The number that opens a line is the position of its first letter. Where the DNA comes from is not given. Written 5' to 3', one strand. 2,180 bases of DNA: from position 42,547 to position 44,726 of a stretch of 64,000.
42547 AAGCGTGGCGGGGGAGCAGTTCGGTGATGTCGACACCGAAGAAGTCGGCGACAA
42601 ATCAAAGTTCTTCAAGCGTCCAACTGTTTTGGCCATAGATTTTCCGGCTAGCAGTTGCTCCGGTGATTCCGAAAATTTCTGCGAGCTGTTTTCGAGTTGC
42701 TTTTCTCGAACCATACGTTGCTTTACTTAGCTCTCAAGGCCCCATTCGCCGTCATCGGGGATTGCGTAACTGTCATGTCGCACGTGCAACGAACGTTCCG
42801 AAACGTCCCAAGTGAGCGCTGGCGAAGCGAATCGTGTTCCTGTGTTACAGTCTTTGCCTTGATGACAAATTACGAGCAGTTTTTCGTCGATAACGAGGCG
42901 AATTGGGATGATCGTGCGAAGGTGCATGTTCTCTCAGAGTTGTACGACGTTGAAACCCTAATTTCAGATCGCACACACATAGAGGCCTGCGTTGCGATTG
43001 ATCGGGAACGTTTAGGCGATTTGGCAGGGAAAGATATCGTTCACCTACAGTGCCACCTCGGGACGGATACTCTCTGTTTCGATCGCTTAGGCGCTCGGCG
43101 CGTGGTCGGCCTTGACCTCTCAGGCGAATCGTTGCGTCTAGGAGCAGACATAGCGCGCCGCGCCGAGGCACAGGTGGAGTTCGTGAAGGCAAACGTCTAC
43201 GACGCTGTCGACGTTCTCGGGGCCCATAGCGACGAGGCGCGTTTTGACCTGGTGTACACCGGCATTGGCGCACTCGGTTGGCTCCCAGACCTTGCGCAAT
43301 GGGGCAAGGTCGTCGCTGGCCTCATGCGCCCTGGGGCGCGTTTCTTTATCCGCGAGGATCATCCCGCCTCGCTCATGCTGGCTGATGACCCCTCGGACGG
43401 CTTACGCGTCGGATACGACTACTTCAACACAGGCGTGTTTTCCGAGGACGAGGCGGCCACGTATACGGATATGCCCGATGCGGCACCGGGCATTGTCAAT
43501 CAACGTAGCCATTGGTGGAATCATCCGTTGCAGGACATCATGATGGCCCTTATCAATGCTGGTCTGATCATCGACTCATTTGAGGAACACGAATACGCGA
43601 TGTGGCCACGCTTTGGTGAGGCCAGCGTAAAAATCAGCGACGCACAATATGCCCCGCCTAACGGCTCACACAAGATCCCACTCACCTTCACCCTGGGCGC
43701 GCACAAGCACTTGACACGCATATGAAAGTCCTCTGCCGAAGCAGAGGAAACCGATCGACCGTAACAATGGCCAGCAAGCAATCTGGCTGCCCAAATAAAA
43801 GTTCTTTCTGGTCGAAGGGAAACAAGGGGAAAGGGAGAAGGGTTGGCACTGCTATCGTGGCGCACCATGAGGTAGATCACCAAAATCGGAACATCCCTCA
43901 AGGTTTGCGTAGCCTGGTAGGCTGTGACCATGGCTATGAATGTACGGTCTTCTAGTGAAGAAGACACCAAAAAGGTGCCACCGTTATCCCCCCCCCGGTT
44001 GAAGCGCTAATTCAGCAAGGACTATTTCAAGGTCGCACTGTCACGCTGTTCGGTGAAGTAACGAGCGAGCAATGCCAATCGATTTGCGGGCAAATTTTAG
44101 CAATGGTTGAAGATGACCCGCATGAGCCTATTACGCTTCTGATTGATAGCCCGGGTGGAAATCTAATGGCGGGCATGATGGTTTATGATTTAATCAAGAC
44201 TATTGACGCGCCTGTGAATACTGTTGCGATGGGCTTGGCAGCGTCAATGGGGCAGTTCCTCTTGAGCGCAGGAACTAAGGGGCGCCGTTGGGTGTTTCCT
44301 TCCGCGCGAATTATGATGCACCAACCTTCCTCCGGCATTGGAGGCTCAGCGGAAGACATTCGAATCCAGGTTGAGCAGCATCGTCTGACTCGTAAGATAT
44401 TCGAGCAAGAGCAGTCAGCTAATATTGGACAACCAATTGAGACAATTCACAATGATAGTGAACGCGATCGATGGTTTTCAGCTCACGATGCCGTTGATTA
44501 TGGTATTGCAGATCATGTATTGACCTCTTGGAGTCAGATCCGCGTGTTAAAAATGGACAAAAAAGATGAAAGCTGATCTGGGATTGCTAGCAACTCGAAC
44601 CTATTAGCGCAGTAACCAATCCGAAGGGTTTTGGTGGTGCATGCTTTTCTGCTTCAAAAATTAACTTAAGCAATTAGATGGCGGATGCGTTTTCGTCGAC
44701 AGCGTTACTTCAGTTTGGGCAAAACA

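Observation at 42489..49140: Lower-GC block immediately 3' of initiator tRNA-Met looks like a degenerate integrated element without an integrase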

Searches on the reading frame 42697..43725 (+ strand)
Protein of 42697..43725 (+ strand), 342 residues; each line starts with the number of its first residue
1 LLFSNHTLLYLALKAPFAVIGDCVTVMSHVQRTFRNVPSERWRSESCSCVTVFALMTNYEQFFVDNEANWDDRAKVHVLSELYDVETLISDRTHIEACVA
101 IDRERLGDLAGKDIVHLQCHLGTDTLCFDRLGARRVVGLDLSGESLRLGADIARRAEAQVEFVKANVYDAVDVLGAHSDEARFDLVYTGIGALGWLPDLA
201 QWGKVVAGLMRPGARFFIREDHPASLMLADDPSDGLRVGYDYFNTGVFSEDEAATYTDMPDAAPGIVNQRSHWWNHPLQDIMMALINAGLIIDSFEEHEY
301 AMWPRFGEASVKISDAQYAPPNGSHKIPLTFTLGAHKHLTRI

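Call 10: search_protein_families(library=pfam, proteins=[window:42697-43725:+], max_evalue=0.01)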
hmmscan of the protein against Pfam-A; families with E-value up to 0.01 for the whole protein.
window:42697-43725:+ (342 aa): 2 families
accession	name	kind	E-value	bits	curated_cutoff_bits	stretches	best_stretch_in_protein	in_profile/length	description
PF08242.18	Methyltransf_12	-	1.1e-05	26.5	30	1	117-216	3-98/98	Methyltransferase domain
PF13649.12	Methyltransf_25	-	1.6e-05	25.9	27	1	116-213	3-96/97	Methyltransferase domain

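Call 24: search_protein_families(library=ncbifam, proteins=[window:42697-43725:+], max_evalue=0.1)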
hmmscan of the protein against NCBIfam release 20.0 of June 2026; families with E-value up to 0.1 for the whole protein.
window:42697-43725:+ (342 aa): 4 families
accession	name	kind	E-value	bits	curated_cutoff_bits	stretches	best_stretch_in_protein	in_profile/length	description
TIGR04290.1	meth_Rta_06860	hypoth_equivalog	1.6e-05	24.5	300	1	107-186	46-119/226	TIGR04290 family methyltransferase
NF041537.1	ArsM_AhpD_UU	exception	0.00047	19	510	1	110-220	76-182/345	arsenite methyltransferase/AhpD domain selenoprotein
NF046099.1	RSP_2647_MTase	equivalog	0.062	12.1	600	1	111-187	218-294/391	RSP_2647 family RNA methyltransferase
NF002910.0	PRK03522.2-3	equivalog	0.066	12.2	558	1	112-202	236-328/383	23S rRNA (uracil(747)-C(5))-methyltransferase RlmC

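Call 39: find_homologous_proteins(query=window:42862-43725:+, max_evalue=1e-20)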
Query window:42862-43725:+ (287 aa): 2954 proteins with E <= 1e-20 among 6375 candidates; the best 120 are listed.
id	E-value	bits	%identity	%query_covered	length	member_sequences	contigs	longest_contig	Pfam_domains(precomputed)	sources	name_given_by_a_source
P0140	9.4e-173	591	90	99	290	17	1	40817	PF13649.13,PF08242.19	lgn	-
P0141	1.9e-156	538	80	98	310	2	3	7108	PF13649.13,PF08242.19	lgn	-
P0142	6.4e-120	418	63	99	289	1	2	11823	PF13847.13,PF13649.13,PF08241.19,PF08242.19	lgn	-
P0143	4.2e-114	399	62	98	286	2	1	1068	PF13649.13,PF08241.19,PF08242.19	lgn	-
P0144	7.6e-114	398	60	98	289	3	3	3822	PF13847.13,PF13649.13,PF08241.19,PF08242.19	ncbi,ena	-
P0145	1.2e-112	394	60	97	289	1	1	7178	PF13847.13,PF13649.13,PF08241.19,PF08242.19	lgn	-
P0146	1.3e-81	292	50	98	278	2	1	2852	PF13847.13,PF13489.13,PF13649.13,PF08241.19,PF08242.19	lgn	-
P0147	1.1e-80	289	49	97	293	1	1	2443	PF13847.13,PF13489.13,PF13649.13,PF08241.19,PF08242.19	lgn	-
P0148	1.6e-80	289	49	98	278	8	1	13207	PF13847.13,PF13489.13,PF13649.13,PF08241.19,PF08242.19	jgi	-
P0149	1.2e-79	286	49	96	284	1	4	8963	PF13847.13,PF13489.13,PF13649.13,PF01209.25,PF08241.19,PF08242.19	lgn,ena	-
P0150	4.0e-79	284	49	98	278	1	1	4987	PF13847.13,PF13489.13,PF13649.13,PF08241.19,PF08242.19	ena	-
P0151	1.6e-78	282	49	98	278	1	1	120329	PF13847.13,PF13489.13,PF13649.13,PF08241.19,PF08242.19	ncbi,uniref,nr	ncbi:bifunctional 2-polyprenyl-6-hydroxyphenol methylase/3-demethylubiquinol 3-O-methyltransferase U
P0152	4.3e-78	281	50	99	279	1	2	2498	PF13847.13,PF13649.13,PF08241.19,PF08242.19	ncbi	-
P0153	4.7e-77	277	50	98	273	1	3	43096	PF13847.13,PF13489.13,PF13649.13,PF08241.19,PF08242.19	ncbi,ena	-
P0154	1.3e-76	276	49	96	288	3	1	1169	PF13489.13,PF13649.13,PF08241.19,PF08242.19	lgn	-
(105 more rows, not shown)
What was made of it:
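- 42862..43725 (+): Class I SAM-dependent methyltransferase gene (GC3 0.64). It is shared with the ~98.7% relative. Its last 17 nt belong to the clpP cassette. Pfam Methyltransf_12/25 hits are below the gathering cut-offs (call 10); homologues are named class I SAM methyltransferases (call 39).
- Checked: The methyltransferase Pfam hits are below the gathering cut-offs, and its homologues are named class I SAM methyltransferases (calls 10, 39).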

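Call 40: find_encoding_contigs(protein=P0140, flank=10000, max_places=4)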
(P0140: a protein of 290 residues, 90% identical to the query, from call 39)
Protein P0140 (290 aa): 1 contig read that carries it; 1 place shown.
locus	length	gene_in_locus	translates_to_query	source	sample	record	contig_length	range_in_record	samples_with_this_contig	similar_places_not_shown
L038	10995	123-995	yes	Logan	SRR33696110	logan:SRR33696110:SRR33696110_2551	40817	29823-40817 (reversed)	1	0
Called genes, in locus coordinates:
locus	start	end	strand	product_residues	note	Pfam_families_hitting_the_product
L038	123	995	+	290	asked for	PF13649:Methyltransf_25 (weak), PF08242:Methyltransf_12 (weak)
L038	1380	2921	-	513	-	PF00009:GTP_EFTU, PF01926:MMR_HSR1, PF02421:FeoB_N, PF04548:AIG1, PF00009:GTP_EFTU (weak), PF01926:MMR_HSR1, PF02421:FeoB_N, PF14714:KH_dom-like, +6 more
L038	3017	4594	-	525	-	PF01225:Mur_ligase (faint), PF08245:Mur_ligase_M, PF02875:Mur_ligase_C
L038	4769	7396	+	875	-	PF17900:Peptidase_M1_N, PF01433:Peptidase_M1, PF11838:ERAP1_C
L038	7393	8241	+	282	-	PF05949:DUF881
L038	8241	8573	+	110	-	PF06947:DUF1290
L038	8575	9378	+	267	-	PF05949:DUF881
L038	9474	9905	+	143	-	PF16697:Yop-YscD_cpl, PF00498:FHA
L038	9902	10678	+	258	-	PF00376:MerR (faint), PF13411:MerR_1, PF28507:Rv1828_C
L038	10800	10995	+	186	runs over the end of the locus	PF13411:MerR_1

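Call 41: find_encoding_contigs(protein=P0141, flank=10000, max_places=4)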
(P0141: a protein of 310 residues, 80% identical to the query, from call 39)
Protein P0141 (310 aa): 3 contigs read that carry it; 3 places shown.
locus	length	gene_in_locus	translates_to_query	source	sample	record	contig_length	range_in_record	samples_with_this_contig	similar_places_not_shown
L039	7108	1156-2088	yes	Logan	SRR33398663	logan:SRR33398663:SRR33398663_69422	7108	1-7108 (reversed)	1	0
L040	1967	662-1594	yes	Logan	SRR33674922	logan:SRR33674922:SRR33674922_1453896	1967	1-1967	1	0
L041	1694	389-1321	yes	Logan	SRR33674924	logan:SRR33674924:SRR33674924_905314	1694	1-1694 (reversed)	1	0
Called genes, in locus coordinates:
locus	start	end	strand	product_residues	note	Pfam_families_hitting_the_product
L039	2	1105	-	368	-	?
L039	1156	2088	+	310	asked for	PF08242:Methyltransf_12 (faint), PF13649:Methyltransf_25 (weak)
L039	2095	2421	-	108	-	PF04993:TfoX_N (weak)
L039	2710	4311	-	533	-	PF00009:GTP_EFTU, PF01926:MMR_HSR1, PF02421:FeoB_N, PF04548:AIG1, PF00071:Ras (weak), PF01926:MMR_HSR1, PF02421:FeoB_N, PF14714:KH_dom-like, +5 more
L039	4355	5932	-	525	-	PF08245:Mur_ligase_M, PF02875:Mur_ligase_C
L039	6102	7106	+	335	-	?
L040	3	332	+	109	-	?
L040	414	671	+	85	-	-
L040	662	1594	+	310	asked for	PF08242:Methyltransf_12 (faint), PF13649:Methyltransf_25 (weak)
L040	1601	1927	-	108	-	PF04993:TfoX_N (weak)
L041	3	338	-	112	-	?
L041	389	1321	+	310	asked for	PF08242:Methyltransf_12 (faint), PF13649:Methyltransf_25 (weak)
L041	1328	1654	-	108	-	PF04993:TfoX_N (weak)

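Call 45: search_protein_families(library=padloc, proteins=[window:42862-43725:+], max_evalue=0.05)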
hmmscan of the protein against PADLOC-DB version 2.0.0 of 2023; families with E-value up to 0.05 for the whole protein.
window:42862-43725:+ (287 aa): 0 families

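Call 46: search_protein_families(library=phrogs, proteins=[window:42862-43725:+], max_evalue=0.01)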
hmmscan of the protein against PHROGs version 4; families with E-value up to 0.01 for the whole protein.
window:42862-43725:+ (287 aa): 0 families

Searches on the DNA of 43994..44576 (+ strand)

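Call 48: search_dna_similar(query=window:43994-44576:+, collection=plasmids, mode=distant, max_rows=10)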
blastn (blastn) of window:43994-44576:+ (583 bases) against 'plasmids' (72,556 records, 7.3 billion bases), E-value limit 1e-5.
Records with a match: 1; places in all: 1; records where one place covers at least 80% of the query: 0.
Best place of each record, by identity: 60-80% 1.
By first word of the organism name: Tsukamurella 1.
By predicted mobility (MOB-suite, as given by PLSDB): non-mobilizable 1.
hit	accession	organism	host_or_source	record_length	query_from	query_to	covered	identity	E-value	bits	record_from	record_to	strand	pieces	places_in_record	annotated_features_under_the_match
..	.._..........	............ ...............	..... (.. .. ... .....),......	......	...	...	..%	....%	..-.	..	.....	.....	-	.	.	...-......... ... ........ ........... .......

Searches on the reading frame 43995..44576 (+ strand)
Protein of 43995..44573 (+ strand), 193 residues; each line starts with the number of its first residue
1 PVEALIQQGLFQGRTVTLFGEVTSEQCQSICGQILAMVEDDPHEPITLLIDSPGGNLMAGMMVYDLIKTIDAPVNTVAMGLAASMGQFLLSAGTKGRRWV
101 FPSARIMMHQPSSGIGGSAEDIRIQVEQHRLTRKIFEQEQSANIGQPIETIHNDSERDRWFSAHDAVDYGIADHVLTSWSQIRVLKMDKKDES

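Call 10: search_protein_families(library=pfam, proteins=[window:44103-44576:+], max_evalue=0.01)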
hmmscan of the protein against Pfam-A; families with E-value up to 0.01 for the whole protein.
window:44103-44576:+ (157 aa): 1 family
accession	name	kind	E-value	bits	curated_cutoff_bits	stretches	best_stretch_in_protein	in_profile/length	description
PF00574.28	CLP_protease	-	9e-49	166.2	20.2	1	4-141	43-180/182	Clp protease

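Call 49: search_dna_similar(query=window:43995-44573:+, collection=plasmids, mode=protein, max_rows=15)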
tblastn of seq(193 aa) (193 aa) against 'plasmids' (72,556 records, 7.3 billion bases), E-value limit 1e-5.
Records with a match: 276; places in all: 317; records where one place covers at least 80% of the query: 223.
Best place of each record, by identity: <60% 276.
By first word of the organism name: Bacillus 69; Klebsiella 33; Rhizobium 16; Escherichia 12; Azospirillum 12; Vibrio 9; Clostridium 7; Priestia 6; Pseudomonas 6; Rahnella 5; and 61 more.
By predicted mobility (MOB-suite, as given by PLSDB): non-mobilizable 226; conjugative 30; mobilizable 20.
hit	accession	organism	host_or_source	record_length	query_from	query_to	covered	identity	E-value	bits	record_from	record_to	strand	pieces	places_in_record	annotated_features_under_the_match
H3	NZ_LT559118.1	Nonomuraea gerenzanensis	-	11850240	2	182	94%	48.1%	1e-52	187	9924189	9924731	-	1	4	none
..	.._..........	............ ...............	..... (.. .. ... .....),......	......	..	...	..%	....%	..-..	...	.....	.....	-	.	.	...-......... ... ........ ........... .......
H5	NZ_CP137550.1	Streptomyces sp. N50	Selaginella tamariscina,cell ...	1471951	10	183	90%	46.6%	8e-46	167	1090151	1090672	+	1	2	record has no annotation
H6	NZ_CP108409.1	Kitasatospora sp. NBC_01300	-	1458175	10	183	90%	46.0%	1e-45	167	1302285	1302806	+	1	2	record has no annotation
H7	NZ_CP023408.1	Streptomyces fungicidicus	Pig,cell culture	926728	10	183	90%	44.8%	3e-44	163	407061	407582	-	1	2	ATP-dependent Clp protease proteolytic subunit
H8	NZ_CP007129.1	Gemmatirosa kalamazoonensis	-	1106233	10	176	87%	45.8%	2e-37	143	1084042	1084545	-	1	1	record has no annotation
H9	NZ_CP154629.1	Acetoanaerobium noterae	cell culture,Sludge of a digestion ...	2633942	6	186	94%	39.2%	5e-36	139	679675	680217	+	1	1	none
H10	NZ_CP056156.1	Enterobacter hormaechei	culture,Wastewater influent sample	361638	6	177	89%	41.3%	4e-38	145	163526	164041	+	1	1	clpP: ATP-dependent Clp endopeptidase proteolytic subunit ClpP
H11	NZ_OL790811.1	Proteus mirabilis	-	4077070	10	180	89%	40.9%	2e-37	144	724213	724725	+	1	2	none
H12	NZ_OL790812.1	Proteus mirabilis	-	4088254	10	180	89%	40.9%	2e-37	144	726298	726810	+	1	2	none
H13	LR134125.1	Klebsiella aerogenes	not available: to be reported later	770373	6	177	89%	40.7%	6e-37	142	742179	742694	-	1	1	clpP: ATP-dependent Clp protease proteolytic subunit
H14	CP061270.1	Escherichia coli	Sheep,cell culture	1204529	6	177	89%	40.7%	9e-37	141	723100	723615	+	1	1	clpP: ATP-dependent Clp endopeptidase proteolytic subunit ClpP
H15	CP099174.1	Escherichia coli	culture,Pooled soil sample collected ...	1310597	6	177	89%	40.7%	9e-37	141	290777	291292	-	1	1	clpP: ATP-dependent Clp endopeptidase proteolytic subunit ClpP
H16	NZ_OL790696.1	Escherichia coli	-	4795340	6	177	89%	40.7%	9e-37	141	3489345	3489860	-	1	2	none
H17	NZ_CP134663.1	Escherichia coli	Larus michahellis,bacteria,cloaca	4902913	6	177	89%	40.7%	9e-37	141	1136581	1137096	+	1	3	none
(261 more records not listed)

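Call 50: find_encoding_contigs(protein=window:44103-44576:+, flank=10000, max_places=8)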
Protein window:44103-44576:+ (157 aa): 1 contig read that carries it; 1 place shown.
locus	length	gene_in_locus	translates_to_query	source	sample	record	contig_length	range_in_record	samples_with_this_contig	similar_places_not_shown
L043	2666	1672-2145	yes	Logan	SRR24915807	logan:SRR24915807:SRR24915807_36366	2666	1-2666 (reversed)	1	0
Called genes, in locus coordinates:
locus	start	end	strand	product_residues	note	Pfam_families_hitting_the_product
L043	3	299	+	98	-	?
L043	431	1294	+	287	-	PF08242:Methyltransf_12 (weak), PF13649:Methyltransf_25 (weak)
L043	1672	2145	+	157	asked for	PF00574:CLP_protease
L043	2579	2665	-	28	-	?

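Call 70: find_related_loci(query=window:44103-44576:+, collection=viral_contigs, flank=5000)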
Query window:44103-44576:+ (157 aa) in viral_contigs; peptide patterns used: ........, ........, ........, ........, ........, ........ (x = any residue, [..] = any of these).
6 stretches matched a pattern; 4 encode a relative of the query (tblastn E <= 1e-3); 4 distinct loci.
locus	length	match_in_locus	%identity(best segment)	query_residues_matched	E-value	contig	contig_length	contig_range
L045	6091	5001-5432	53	1-144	3e-51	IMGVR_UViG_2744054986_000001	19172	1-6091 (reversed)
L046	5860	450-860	50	10-146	6e-43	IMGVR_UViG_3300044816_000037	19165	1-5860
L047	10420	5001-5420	40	5-141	3e-34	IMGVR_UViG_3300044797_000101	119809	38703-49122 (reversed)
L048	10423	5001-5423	43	4-141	6e-31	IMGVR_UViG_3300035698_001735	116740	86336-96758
